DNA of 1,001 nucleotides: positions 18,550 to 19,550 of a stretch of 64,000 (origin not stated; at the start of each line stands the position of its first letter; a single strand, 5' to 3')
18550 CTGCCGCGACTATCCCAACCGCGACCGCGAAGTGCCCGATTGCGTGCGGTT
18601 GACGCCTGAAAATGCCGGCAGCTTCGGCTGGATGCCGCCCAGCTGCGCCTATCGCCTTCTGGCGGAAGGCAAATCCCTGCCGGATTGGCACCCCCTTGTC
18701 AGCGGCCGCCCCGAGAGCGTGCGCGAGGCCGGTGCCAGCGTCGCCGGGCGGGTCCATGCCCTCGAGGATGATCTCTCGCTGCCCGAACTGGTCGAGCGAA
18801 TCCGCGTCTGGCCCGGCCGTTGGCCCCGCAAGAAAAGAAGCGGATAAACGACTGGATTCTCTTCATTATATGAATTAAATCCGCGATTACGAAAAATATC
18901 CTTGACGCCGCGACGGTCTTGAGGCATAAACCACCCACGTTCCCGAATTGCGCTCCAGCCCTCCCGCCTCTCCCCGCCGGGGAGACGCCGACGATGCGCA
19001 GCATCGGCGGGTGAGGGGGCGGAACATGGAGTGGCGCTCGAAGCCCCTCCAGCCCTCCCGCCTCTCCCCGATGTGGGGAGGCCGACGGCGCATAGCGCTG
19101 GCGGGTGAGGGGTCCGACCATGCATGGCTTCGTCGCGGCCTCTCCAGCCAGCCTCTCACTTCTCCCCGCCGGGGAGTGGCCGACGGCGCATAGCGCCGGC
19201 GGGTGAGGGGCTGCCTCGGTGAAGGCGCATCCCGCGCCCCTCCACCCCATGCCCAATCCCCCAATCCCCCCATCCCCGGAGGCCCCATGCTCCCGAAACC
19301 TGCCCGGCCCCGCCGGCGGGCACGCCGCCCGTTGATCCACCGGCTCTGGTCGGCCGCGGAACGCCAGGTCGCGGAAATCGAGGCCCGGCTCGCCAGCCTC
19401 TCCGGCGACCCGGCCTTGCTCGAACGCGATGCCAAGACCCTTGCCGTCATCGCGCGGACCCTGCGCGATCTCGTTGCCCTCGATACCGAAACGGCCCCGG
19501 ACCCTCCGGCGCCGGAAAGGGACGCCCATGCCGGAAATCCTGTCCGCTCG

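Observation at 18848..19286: GTA cluster leader: candidate promoter followed by three tandem, same-orientation REP hairpin elements before the first GTA gene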

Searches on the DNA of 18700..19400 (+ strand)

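Call 5: search_rna_families(source=window, start=18700, end=19400, threshold=evalue, max_evalue=10)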
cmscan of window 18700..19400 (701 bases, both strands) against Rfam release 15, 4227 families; matches with E-value up to 10: 11.
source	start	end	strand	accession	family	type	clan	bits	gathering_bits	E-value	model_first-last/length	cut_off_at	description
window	19008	19069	-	RF00802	mir-207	Gene; miRNA;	-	18.3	88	1.4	1-78/78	no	mir-207 microRNA precursor family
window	18985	19090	+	RF03433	mir-2576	Gene; miRNA;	-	18.2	83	5.7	1-120/120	no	mir-2576 microRNA precursor family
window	18962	19026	+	RF02795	Pab91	Gene; snRNA; snoRNA; HACA-box;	-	17.7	71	1.8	1-57/57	no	Pab91 RNA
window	19059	19103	+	RF02939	COG2908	Cis-reg;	-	17.5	58.7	0.097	1-45/45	no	COG2908 RNA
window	19094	19154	+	RF03340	mir-6511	Gene; miRNA;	-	16.1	87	9.9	1-67/67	no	mir-6511 microRNA precursor family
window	18861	18877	-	RF03008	malK-II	Cis-reg;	-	15.7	52.9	8.4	26-42/50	no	malK-II RNA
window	19194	19253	-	RF01918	mir-1249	Gene; miRNA;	-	15.4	83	3.3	1-75/75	no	mir-1249 microRNA precursor family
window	19013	19068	+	RF03778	mir-483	Gene; miRNA;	-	14.9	60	8.6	1-75/75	no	mir-483 microRNA precursor family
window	19060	19112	+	RF01762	whalefall-1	Gene; sRNA;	-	14.5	37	0.91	1-56/56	no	Whalefall-1 RNA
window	19130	19176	+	RF02793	asR3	Gene; antisense;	-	14.5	46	9.3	1-57/57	no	Pyrobaculum asRNA3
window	19167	19201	+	RF02939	COG2908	Cis-reg;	-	13.7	58.7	2.1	1-45/45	no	COG2908 RNA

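Call 24: build_rna_model(alignment_id=A1)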
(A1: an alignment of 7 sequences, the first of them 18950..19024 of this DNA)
Model R1 built from alignment A1 (7 sequences, 92 columns); structure: RNAalifold consensus.
model positions 73; base pairs 20; branch points 1; effective number of sequences 3.59; information 0.773 bits per position. Calibrated on 0.2 Mb of random sequence (short: E-values are rough).
structure used (alignment columns):
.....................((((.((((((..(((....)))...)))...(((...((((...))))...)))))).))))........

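Call 25: search_with_rna_model(model_id=R1, source=window, max_evalue=1)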
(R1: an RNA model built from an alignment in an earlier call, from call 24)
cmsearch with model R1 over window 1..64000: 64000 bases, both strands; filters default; matches with E-value up to 1: 17.
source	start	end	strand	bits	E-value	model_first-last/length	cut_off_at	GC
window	19144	19216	+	86.8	1.3e-18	1-73/73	no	0.75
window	6681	6754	+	82.4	1.5e-17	1-73/73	no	0.76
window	19046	19118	+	82.3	1.5e-17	1-73/73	no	0.75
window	18952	19024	+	81.3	2.6e-17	1-73/73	no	0.77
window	4425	4500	-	59.2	4.9e-12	1-73/73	no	0.75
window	24353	24422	-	58.6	6.7e-12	1-73/73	no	0.73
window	14801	14875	+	56.8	1.8e-11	1-73/73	no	0.81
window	6670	6730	-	22.6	0.0025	1-73/73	no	0.77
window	14787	14842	-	19.2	0.016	1-73/73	no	0.77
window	12969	13054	-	17.4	0.044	1-73/73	no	0.73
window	4466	4508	+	17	0.054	16-60/73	no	0.84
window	24373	24441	+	16.4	0.075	1-73/73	no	0.75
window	19146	19194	-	14.3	0.24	1-73/73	no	0.71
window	19038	19096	-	13.8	0.31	1-73/73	no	0.73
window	22551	22596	-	12.6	0.6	17-59/73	no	0.8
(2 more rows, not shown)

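Call 26: search_with_rna_model(model_id=R1, sources=[L002, L003, L004, L005, L006, L007, L008, L009, L010, L011, L012, L013, L014, L015, L016, L017, L018, L019, L020, L022, L024, L025, L026, L029, L030, L034, L040, L044, L046, L063, L065, L062], max_evalue=0.1)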
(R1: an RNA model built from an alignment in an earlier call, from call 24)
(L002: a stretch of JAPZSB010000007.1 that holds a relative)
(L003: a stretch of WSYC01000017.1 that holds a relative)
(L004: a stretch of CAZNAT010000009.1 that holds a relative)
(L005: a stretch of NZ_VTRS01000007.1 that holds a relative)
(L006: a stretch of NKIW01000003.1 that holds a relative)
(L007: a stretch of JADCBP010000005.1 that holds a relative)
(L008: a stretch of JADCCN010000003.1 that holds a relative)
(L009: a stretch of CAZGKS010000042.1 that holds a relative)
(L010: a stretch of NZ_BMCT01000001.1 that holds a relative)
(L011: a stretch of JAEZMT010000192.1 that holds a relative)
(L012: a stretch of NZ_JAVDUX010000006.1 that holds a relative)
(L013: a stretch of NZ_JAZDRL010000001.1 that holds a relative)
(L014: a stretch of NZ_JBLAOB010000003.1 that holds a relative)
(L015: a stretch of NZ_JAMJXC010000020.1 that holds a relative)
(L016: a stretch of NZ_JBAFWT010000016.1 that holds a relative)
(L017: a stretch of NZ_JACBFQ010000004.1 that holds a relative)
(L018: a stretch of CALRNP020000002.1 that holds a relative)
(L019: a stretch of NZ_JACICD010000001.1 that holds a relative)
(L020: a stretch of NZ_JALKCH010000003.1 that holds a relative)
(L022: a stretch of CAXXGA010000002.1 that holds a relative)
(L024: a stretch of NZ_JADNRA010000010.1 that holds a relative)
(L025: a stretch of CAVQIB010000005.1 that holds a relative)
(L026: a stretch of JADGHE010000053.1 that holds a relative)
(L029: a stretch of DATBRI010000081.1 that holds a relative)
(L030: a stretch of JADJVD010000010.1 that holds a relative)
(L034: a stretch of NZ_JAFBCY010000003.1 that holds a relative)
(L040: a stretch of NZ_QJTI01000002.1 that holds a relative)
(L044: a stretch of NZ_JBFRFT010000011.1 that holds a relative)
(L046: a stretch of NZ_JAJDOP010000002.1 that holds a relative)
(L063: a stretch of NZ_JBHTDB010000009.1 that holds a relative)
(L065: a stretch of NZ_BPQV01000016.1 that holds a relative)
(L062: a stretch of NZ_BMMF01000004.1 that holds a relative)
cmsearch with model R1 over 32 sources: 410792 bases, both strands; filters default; matches with E-value up to 0.1: 17.
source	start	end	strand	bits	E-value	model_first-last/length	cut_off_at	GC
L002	5535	5607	+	66.5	5.6e-13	1-73/73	no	0.79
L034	12672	12738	+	47.1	2.3e-08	1-73/73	no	0.81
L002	5420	5495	-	46.1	4e-08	1-73/73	no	0.79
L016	7345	7399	-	31.1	0.00015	1-73/73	no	0.73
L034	12651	12719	-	31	0.00017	1-73/73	no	0.78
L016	12138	12214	+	26.6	0.0018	1-73/73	no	0.77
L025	11263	11324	-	25.7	0.003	1-73/73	no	0.74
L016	12140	12194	-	25.2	0.0039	1-73/73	no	0.76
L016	7431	7492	+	24.8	0.0048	1-73/73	no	0.74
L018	10464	10530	-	24.7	0.0052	1-73/73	no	0.76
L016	12260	12314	+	23.5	0.01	1-73/73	no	0.75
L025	11188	11257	+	21.8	0.025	1-73/73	no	0.67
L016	7417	7487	-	21.4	0.03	1-73/73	no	0.72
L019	10740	10793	-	21.4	0.032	1-73/73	no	0.74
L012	8600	8646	+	21.1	0.036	1-73/73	no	0.72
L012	11432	11498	-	20.2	0.06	1-73/73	no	0.72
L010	5713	5780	-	19.5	0.086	1-73/73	no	0.74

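Call 68: search_with_rna_model(model_id=R1, sources=[L162, L163, L164, L165, L166, L167, L168, L169, L082, L001], max_evalue=1)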
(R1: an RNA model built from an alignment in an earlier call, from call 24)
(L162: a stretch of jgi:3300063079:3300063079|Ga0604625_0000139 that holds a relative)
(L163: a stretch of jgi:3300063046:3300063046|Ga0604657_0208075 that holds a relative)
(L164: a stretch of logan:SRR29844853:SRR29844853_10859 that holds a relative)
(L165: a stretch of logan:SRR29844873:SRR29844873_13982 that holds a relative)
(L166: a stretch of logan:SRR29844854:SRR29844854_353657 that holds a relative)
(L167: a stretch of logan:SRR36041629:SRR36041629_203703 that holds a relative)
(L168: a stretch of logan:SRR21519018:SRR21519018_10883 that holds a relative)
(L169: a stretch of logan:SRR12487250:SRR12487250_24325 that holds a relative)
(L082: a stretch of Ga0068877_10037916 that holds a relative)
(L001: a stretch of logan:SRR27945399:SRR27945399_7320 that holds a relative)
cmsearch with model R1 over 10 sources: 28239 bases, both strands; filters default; matches with E-value up to 1: 11.
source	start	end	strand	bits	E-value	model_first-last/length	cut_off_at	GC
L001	1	55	+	59.3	2e-12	19-73/73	5'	0.8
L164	2132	2170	+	26.1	0.00016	1-41/73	3'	0.82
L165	2124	2162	+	26.1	0.00016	1-41/73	3'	0.82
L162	1436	1509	-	19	0.008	1-73/73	no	0.77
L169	1608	1674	+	17.8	0.016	1-73/73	no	0.63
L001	1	33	-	15.3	0.059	1-33/73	3'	0.82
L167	1433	1475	-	15.3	0.061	24-73/73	5'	0.77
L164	2106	2165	-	13.8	0.14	16-60/73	no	0.75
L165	2098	2157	-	13.8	0.14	16-60/73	no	0.75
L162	5287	5349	-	13.1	0.2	1-73/73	no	0.75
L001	3398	3443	-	12.6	0.26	17-59/73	no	0.8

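Call 80: search_with_rna_model(model_id=R1, sources=[L021, L023, L027, L028, L031, L032, L033, L035, L036, L037, L038, L039, L041, L042, L043, L045, L047, L048, L049, L050, L051, L052, L053, L054, L055, L056, L057, L058, L059, L060, L061, L064, L066, L067, L068, L069, L070, L071, L072, L073, L074, L075, L076, L077, L078, L079, L080, L081, L083, L084, L085, L086, L087, L088, L089, L090, L091, L092, L093, L094, L095, L096, L097, L098, L099, L100, L101, L102, L103, L104, L105, L106, L107, L108, L109, L110, L111, L112, L113, L114, L115, L116, L117, L118, L119, L120, L121, L122, L123, L124, L125, L126, L127, L128, L129, L130, L131, L132, L133, L134], max_evalue=0.01)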
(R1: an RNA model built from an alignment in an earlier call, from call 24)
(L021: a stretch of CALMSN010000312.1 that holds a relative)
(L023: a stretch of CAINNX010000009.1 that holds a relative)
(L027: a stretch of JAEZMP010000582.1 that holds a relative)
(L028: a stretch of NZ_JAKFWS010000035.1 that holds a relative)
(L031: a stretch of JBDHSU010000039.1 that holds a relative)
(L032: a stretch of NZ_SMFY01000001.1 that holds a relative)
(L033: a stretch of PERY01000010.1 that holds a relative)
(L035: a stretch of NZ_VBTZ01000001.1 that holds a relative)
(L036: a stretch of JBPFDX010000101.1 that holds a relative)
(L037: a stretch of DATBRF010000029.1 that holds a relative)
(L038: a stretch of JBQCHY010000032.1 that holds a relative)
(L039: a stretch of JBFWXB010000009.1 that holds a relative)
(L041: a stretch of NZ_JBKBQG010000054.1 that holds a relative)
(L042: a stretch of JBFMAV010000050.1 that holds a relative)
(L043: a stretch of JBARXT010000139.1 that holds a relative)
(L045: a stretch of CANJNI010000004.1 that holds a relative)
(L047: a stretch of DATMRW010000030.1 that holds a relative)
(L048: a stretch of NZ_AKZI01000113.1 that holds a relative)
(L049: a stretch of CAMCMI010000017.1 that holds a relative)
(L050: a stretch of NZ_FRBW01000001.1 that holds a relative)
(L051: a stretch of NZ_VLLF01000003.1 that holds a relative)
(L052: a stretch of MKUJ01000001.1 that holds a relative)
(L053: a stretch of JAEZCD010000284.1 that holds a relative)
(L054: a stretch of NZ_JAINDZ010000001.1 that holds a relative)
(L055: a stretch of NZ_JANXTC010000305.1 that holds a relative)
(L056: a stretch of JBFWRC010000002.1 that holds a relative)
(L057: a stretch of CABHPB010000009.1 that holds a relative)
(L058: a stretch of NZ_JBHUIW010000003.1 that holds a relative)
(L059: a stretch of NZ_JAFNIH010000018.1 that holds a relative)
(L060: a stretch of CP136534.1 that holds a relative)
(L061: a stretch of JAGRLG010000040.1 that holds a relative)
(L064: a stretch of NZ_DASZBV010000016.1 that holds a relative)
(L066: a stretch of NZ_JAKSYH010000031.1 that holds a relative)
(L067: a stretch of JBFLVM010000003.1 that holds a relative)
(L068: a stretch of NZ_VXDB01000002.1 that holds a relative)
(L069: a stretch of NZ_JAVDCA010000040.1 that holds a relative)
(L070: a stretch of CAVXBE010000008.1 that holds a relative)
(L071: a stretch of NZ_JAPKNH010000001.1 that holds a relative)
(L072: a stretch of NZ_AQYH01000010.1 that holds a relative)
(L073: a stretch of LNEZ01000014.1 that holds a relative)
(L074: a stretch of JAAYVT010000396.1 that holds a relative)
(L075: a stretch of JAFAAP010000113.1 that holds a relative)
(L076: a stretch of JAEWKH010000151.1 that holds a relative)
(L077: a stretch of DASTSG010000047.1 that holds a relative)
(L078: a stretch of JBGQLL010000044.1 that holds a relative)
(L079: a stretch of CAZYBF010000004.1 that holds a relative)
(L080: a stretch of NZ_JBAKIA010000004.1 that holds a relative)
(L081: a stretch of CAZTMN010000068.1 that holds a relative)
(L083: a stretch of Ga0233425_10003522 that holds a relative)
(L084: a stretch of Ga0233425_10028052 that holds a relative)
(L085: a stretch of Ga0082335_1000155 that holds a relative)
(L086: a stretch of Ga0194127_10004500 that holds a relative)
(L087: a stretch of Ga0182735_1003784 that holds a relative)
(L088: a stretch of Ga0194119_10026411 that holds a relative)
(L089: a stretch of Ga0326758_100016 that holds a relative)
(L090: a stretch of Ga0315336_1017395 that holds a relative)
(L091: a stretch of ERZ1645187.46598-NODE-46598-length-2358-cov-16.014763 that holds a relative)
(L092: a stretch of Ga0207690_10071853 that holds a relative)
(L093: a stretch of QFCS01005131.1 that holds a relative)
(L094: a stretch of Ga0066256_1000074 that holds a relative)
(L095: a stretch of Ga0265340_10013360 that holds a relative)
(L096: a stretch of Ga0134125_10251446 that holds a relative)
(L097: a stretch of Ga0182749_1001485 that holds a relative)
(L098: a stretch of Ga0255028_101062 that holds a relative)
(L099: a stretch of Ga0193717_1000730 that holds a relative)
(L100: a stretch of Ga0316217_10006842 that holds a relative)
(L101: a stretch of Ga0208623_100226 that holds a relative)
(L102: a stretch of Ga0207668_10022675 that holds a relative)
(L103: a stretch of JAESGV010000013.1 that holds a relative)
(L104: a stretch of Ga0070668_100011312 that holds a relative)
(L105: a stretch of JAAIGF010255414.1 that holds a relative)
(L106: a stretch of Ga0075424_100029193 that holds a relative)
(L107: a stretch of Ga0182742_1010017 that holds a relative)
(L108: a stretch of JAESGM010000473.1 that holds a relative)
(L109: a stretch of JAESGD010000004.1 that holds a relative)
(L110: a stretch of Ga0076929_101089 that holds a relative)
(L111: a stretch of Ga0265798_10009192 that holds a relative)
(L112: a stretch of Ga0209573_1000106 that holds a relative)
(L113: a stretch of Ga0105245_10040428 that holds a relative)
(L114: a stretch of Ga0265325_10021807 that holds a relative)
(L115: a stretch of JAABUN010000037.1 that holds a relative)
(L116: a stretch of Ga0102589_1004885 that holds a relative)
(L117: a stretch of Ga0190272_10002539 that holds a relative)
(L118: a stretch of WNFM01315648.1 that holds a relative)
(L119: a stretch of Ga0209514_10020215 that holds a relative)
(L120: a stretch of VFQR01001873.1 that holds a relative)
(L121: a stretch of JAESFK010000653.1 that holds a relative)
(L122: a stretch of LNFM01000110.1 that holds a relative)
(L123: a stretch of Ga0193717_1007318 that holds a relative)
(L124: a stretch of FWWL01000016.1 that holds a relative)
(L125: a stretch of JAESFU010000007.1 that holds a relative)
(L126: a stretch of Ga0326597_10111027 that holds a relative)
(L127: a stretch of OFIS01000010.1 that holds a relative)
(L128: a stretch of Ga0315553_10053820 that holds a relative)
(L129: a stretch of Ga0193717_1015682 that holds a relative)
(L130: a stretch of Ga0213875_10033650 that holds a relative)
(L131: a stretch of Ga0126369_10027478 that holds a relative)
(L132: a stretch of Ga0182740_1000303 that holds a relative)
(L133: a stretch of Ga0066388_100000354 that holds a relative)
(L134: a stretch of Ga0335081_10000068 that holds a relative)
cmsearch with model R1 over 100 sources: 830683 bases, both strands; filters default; matches with E-value up to 0.01: 12.
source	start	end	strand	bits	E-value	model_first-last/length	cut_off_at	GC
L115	4254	4318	-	40.6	1.7e-06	1-73/73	no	0.74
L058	603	669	-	39.6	3e-06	1-73/73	no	0.76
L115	6071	6135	+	39.3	3.4e-06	1-73/73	no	0.8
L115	4786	4850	+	39.1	3.8e-06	1-73/73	no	0.75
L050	7504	7570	-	37.5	9.1e-06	1-73/73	no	0.69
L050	13124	13187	+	34.1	5.8e-05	1-73/73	no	0.72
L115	6701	6774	+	34.1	6e-05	1-73/73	no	0.8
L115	4678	4744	-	33.6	7.8e-05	1-73/73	no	0.72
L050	5030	5096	-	30.7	0.00039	1-73/73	no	0.7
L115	6138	6201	-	27.6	0.0021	1-73/73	no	0.77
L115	1095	1148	-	27.3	0.0025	1-73/73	no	0.81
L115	4272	4331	+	26.3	0.0044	1-73/73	no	0.73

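Call 82: search_with_rna_model(model_id=R1, sources=[window, L002, L034, L115, L050, L058, L016], max_evalue=0.0005, make_alignment=true)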
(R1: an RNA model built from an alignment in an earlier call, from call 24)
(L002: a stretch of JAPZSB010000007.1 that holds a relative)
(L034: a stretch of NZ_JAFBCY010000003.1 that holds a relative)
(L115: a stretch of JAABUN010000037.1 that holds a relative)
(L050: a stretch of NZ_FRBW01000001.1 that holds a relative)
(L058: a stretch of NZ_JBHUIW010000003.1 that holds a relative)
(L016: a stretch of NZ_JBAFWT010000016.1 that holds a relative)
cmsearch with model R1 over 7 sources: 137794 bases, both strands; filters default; matches with E-value up to 0.0005: 23.
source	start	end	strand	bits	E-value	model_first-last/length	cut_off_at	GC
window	19144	19216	+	86.8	2.8e-18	1-73/73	no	0.75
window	6681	6754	+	82.4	3.2e-17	1-73/73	no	0.76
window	19046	19118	+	82.3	3.3e-17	1-73/73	no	0.75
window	18952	19024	+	81.3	5.6e-17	1-73/73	no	0.77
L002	5535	5607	+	66.5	1.9e-13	1-73/73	no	0.79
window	4425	4500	-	59.2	1e-11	1-73/73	no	0.75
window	24353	24422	-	58.6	1.4e-11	1-73/73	no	0.73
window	14801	14875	+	56.8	3.8e-11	1-73/73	no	0.81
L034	12672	12738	+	47.1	7.8e-09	1-73/73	no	0.81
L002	5420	5495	-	46.1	1.4e-08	1-73/73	no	0.79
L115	4254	4318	-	40.6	2.8e-07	1-73/73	no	0.74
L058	603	669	-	39.6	4.9e-07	1-73/73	no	0.76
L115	6071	6135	+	39.3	5.6e-07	1-73/73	no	0.8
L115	4786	4850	+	39.1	6.4e-07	1-73/73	no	0.75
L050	7504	7570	-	37.5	1.5e-06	1-73/73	no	0.69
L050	13124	13187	+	34.1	9.6e-06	1-73/73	no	0.72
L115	6701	6774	+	34.1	1e-05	1-73/73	no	0.8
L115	4678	4744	-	33.6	1.3e-05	1-73/73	no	0.72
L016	7345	7399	-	31.1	5.2e-05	1-73/73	no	0.73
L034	12651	12719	-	31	5.5e-05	1-73/73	no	0.78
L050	5030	5096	-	30.7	6.4e-05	1-73/73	no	0.7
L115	6138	6201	-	27.6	0.00035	1-73/73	no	0.77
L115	1095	1148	-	27.3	0.00041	1-73/73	no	0.81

Alignment A6: 23 matches aligned to the model, 89 columns, each read 5' to 3' on its own strand. Consensus structure (alignment columns), stored with it:
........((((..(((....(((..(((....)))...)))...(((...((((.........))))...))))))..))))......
